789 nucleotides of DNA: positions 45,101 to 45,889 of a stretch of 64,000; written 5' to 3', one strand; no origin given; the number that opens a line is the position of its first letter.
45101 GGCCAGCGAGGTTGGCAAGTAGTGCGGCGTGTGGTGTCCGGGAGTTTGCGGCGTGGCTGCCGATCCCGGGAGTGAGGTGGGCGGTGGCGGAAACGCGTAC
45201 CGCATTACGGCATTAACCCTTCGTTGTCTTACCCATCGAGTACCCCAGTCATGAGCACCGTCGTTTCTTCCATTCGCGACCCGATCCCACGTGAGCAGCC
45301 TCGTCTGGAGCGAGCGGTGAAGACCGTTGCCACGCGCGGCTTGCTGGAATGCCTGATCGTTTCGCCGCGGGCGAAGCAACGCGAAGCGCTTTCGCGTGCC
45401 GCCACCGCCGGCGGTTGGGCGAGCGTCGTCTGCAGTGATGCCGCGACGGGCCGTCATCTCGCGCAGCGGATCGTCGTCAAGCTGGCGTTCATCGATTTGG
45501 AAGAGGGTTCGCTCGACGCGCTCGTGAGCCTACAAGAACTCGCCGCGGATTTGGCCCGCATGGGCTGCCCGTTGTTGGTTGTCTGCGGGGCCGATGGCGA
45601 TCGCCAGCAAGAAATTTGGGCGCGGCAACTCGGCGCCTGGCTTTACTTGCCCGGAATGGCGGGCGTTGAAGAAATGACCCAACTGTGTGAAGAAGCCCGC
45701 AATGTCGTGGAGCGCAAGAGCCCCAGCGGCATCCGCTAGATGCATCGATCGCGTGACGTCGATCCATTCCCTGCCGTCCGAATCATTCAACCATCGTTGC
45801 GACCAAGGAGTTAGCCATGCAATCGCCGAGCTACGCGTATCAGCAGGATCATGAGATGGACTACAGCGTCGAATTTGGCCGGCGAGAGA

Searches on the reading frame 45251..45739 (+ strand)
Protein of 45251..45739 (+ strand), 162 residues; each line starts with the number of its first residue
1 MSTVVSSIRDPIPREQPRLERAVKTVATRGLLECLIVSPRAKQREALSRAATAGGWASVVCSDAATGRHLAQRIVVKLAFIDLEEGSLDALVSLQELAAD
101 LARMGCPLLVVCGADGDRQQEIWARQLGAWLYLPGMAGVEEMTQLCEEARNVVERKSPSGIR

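Call 29: search_protein_families(library=ncbifam, proteins=[window:45251-45739:+], max_evalue=0.01)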
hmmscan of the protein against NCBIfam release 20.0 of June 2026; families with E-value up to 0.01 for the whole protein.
window:45251-45739:+ (162 aa): 0 families

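Call 30: search_protein_families(library=pfam, proteins=[window:45251-45739:+], max_evalue=0.1)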
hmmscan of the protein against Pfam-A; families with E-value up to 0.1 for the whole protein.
window:45251-45739:+ (162 aa): 2 families
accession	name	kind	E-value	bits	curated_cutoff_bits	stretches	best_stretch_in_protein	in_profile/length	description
PF20161.5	VpsR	-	0.077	13.2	23.7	0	37-95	16-73/121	VpsR domain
PF21016.3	RlmN_N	-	0.085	13.1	24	0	124-151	25-52/60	Ribosomal RNA large subunit methyltransferase N-terminal domain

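Call 36: search_solved_structures(query=A4, max_evalue=10, show_alignments=2)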
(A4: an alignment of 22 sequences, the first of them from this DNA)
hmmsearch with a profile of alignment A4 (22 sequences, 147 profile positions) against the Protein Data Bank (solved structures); distinct sequences matched with E-value up to 10: 59.
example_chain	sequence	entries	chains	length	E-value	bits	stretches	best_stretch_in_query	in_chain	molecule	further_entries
3m6m_D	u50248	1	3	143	0.00081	22.4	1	3-91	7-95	Sensory/regulatory protein rpfC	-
1xhe_A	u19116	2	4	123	0.0034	20.3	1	12-98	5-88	Aerobic respiration control protein arcA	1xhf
5t3y_A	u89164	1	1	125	0.013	18.4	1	19-108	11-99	Two-component system response regulator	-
2qxy_A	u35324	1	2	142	0.021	17.7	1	24-83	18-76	Response regulator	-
1dc7_A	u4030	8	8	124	0.022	17.7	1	15-128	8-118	NITROGEN REGULATION PROTEIN | NITROGEN REGULATION PROTEIN NR(I) | NTRC RECEIVER DOMAIN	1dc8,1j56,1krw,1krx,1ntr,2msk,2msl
3grc_A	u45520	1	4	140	0.029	17.3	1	14-105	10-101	Sensor protein, Kinase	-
1p6q_A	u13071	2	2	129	0.03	17.2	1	8-92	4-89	CheY2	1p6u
1zgz_A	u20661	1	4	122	0.053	16.5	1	14-79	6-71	TorCAD operon transcriptional regulatory protein torR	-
4d6x_A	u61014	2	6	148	0.061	16.3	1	11-112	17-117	BACTERIAL REGULATORY, FIS FAMILY PROTEIN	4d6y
4iga_A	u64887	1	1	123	0.063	16.2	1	13-104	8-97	Chemotaxis protein CheY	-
9xzo_A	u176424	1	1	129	0.065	16.2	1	13-99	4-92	De novo protein M1X0B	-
1tmy_A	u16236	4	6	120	0.065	16.2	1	14-104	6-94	CHEY PROTEIN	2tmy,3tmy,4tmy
1u0s_Y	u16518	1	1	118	0.066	16.2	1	14-104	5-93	Chemotaxis protein cheY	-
3a0r_B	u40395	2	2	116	0.085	15.8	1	14-66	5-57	Response regulator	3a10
3luf_A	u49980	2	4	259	0.087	15.8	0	13-75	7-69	Two-component system response regulator/GGDEF domain protein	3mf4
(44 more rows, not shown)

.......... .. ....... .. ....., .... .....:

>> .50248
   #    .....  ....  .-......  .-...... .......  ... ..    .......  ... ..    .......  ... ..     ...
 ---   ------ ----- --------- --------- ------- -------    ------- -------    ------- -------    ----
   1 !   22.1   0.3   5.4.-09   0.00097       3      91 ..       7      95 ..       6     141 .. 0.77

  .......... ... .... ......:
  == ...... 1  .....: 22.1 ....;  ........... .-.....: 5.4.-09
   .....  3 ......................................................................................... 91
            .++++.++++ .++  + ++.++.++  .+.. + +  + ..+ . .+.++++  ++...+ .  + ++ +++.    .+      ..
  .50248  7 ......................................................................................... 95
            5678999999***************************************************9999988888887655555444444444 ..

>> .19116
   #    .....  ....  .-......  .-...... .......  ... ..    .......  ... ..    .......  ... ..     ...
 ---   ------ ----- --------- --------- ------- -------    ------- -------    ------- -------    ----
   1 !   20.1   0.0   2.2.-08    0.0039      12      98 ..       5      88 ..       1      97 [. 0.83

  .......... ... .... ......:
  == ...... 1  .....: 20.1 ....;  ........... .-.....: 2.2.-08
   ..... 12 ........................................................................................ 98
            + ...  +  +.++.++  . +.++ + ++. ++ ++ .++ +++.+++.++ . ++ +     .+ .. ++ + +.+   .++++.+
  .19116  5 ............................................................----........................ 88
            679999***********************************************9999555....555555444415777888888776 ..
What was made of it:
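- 45251..45739 (+): 162 aa acidic pseudo-receiver (CheY-like fold). Its gene ends 78 nt before c1. The profile hits PDB receiver domains (call 36).
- On Phosphorylatable receiver domain (for the partner protein): The PDB profile search also hits receiver domains (call 36).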

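Call 60: find_homologous_proteins(query=window:45251-45739:+, max_evalue=0.001)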
Query window:45251-45739:+ (162 aa): 123 proteins with E <= 0.001 among 232 candidates; the best 120 are listed.
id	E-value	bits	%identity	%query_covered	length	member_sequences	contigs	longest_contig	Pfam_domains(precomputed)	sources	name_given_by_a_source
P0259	3.7e-98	344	100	100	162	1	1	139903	-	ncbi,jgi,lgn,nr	ncbi:MAG TPA: hypothetical protein VHX65_12170 [Pirellulales bacterium]|jgi:DNA-binding response Omp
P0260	1.4e-85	303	88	100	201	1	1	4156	-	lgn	-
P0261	4.4e-81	288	87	96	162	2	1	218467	-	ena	-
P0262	3.2e-79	282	85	99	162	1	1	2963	-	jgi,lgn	jgi:DNA-binding response OmpR family regulator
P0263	1.1e-78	281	85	96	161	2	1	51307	-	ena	-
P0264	8.0e-78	278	80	100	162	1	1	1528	-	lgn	-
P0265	8.3e-78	278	83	99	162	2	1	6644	-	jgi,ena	-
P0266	9.1e-77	274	81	99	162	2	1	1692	-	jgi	-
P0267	2.4e-76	273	81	100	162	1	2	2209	-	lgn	-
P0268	3.6e-76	272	83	99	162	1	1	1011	-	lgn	-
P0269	6.9e-76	272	77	99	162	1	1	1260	-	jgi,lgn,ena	-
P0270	5.2e-74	265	79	98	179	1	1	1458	-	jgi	jgi:hypothetical protein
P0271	1.1e-73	264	79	95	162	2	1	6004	-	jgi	jgi:hypothetical protein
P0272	2.5e-73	263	77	100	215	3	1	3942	-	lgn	-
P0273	2.9e-73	263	77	98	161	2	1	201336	-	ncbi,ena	-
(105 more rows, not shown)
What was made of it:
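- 45251..45739 (+): It is 100% identical to a Pirellulales MAG hypothetical protein (call 60).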

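Call 72: predict_structure(alignment_id=A6)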
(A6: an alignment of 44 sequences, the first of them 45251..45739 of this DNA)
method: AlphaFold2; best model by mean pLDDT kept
length: 162 residues; sequences in the alignment: 44
mean_pLDDT: 84.0   pTM: 0.76
mean pLDDT of the five models: 84.0, 83.9, 82.9, 82.8, 82.2
residues with pLDDT >= 90: 114; 70-90: 12; 50-70: 13; < 50: 23
segments of 3 or more residues with pLDDT < 50: 1-3, 13-29
pLDDT, mean of each block of 10 residues (from residue 1): 50 45 43 93 96 96 97 95 95 98 92 94 97 86 96 80 38
secondary structure, 60 per line:
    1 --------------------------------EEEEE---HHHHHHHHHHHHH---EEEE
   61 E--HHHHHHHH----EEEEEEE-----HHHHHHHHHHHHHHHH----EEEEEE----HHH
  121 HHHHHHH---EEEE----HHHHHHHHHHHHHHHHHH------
elements in order: E33-37 H41-53 E57-61 H64-71 E76-82 H88-103 E108-113 H118-127 E131-134 H139-156
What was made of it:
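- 45251..45739 (+): AF2 pLDDT is 84 with a (beta-alpha)5 fold (call 72).
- On Phosphorylatable receiver domain (for the partner protein): AF2 pLDDT 84, pTM 0.76, five strand-helix units (call 72).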

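Call 74: fold_search(model_id=the predicted structure, library=pdb)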
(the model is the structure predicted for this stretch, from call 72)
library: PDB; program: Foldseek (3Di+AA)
matches with E <= 10: 1677; with E <= 0.001: 386
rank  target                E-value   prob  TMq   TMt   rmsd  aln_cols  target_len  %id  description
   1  6ifh                  2.1e-07  1.00  0.64  0.85   2.2       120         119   18  Unphosphorylated Spo0F from Paenisporosarcina sp. TG-14 (released 2019-01-16)
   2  3crn_B                7.6e-07  1.00  0.67  0.85   2.2       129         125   14  Crystal structure of response regulator receiver domain protein (CheY-like) from Methanospirillum hungatei JF-1 (released 2008-04-22)
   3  6swf_A                1.0e-06  1.00  0.64  0.78   2.9       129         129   18  Selenomethionine derivative of the REC domain of AraT, a response regulator from Geobacillus stearothermophilus (released 2020-10-14)
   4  6swb_A                1.2e-06  1.00  0.64  0.79   2.9       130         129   18  The REC domain of AraT, a response regulator from Geobacillus stearothermophilus (released 2020-10-14)
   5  9dvt_S                1.2e-06  1.00  0.63  0.46   2.5       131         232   21  Cryo-EM structure of RpaA bound to PkaiBC DNA and the CTD of the alpha subunit of RNAP from the cyanobacterium Synecho (released 2025-10-15)
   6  6xvu_A                1.3e-06  1.00  0.60  0.68   4.2       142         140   19  Bacteriophytochrome response regulator from Deinococcus radiodurans (released 2021-06-30)
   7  3crn_A                1.9e-06  1.00  0.65  0.80   2.6       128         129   16  Crystal structure of response regulator receiver domain protein (CheY-like) from Methanospirillum hungatei JF-1 (released 2008-04-22)
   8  6swl_A                2.0e-06  1.00  0.61  0.72   3.5       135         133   18  The REC domain of XynC, a response regulator from Geobacillus stearothermophilus (released 2020-10-14)
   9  6swl_B                2.3e-06  1.00  0.63  0.77   2.8       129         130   18  The REC domain of XynC, a response regulator from Geobacillus stearothermophilus (released 2020-10-14)
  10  3jte                  2.6e-06  1.00  0.64  0.81   2.5       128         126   14  Crystal structure of response regulator receiver domain Protein from clostridium thermocellum (released 2009-09-22)
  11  9dvt_R                3.0e-06  1.00  0.62  0.44   2.6       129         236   22  Cryo-EM structure of RpaA bound to PkaiBC DNA and the CTD of the alpha subunit of RNAP from the cyanobacterium Synecho (released 2025-10-15)
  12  3bre_B                3.0e-06  1.00  0.58  0.31   4.0       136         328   21  Crystal Structure of P.aeruginosa PA3702 (released 2008-04-01)
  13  6xvu_D                3.2e-06  1.00  0.60  0.68   4.2       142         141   19  Bacteriophytochrome response regulator from Deinococcus radiodurans (released 2021-06-30)
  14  5t3y_MODEL_1_A        3.2e-06  1.00  0.58  0.72   3.9       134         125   19  Solution structure of response regulator protein from Burkholderia multivorans (released 2016-09-14)
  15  5m7p_A                3.4e-06  1.00  0.66  0.26   2.6       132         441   17  Crystal structure of NtrX from Brucella abortus in complex with ADP processed with the CrystalDirect automated mountin (released 2017-01-25)
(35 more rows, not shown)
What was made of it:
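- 45251..45739 (+): Foldseek top hits are all receiver domains (call 74).
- On Phosphorylatable receiver domain (for the partner protein): Foldseek top 50 hits are all receiver domains, TM up to 0.85 (call 74).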
